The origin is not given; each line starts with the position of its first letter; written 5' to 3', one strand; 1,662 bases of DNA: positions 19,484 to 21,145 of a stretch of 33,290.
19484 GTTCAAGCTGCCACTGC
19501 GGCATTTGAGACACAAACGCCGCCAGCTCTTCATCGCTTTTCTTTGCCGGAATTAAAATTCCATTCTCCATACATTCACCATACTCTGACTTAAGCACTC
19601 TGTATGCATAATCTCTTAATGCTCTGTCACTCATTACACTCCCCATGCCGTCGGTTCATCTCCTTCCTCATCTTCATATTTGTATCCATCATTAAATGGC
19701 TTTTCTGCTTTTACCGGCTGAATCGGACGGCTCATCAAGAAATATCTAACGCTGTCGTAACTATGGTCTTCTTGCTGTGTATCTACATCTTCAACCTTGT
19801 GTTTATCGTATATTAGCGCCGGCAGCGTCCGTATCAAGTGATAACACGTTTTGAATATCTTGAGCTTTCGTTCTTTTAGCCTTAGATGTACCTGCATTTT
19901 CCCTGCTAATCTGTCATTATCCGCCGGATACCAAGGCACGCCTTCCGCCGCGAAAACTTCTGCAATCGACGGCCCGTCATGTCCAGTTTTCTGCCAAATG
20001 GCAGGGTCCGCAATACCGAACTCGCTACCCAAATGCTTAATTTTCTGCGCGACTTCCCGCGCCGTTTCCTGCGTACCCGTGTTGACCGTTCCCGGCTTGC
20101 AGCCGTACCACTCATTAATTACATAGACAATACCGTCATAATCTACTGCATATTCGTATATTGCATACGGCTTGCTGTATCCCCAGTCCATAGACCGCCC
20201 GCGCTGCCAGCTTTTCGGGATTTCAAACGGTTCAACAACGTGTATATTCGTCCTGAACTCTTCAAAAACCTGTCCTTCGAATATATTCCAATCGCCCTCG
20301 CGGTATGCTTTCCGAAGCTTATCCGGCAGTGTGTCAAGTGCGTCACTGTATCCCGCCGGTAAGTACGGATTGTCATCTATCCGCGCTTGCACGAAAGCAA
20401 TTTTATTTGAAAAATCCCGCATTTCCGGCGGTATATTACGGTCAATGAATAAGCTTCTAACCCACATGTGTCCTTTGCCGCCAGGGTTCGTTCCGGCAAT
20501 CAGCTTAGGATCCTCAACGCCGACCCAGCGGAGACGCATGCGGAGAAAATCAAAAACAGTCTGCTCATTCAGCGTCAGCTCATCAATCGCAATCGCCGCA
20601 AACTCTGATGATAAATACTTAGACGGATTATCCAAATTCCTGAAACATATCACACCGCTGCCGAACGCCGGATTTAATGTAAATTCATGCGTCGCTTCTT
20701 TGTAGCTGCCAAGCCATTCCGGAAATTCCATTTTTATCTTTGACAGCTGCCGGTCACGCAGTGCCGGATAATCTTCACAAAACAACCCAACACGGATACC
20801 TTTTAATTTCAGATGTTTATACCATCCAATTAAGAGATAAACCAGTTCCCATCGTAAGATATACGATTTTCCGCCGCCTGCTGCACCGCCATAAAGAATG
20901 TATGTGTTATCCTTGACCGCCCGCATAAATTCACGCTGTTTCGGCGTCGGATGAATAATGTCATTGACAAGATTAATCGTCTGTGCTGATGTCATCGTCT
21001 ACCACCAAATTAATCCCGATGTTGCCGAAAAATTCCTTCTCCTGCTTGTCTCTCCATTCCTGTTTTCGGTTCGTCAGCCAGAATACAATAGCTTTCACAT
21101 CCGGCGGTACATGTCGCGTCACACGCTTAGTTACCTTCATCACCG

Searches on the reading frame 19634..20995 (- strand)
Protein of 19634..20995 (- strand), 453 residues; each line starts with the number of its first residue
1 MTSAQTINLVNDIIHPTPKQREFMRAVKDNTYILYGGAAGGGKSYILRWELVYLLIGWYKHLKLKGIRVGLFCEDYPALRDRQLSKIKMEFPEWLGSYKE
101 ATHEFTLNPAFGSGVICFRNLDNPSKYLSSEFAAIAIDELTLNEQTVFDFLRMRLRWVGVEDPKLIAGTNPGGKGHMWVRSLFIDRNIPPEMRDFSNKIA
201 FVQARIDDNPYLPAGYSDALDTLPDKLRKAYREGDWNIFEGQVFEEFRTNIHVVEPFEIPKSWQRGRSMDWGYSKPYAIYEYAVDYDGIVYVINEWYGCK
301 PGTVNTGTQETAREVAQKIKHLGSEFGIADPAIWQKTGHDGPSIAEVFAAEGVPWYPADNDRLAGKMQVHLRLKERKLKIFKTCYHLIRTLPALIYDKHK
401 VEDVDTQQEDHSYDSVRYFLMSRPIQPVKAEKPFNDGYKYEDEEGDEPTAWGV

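Call 98: search_protein_families(library=phrogs, proteins=[window:19634-20995:-], max_evalue=0.00001)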
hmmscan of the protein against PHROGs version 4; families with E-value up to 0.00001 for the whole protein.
window:19634-20995:- (453 aa): 5 families
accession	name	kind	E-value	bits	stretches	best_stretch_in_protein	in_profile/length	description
phrog_2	-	head and packaging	5.1e-33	115.8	1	12-424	262-593/807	terminase large subunit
phrog_979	-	head and packaging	2.5e-21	77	1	11-314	149-496/642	terminase large subunit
phrog_5653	-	head and packaging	4e-20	73.4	1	234-426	1-183/199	terminase large subunit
phrog_10250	-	head and packaging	2.9e-10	41.3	1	223-422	5-214/228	terminase large subunit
phrog_9526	-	head and packaging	2.2e-06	28.3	0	15-51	9-46/280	terminase large subunit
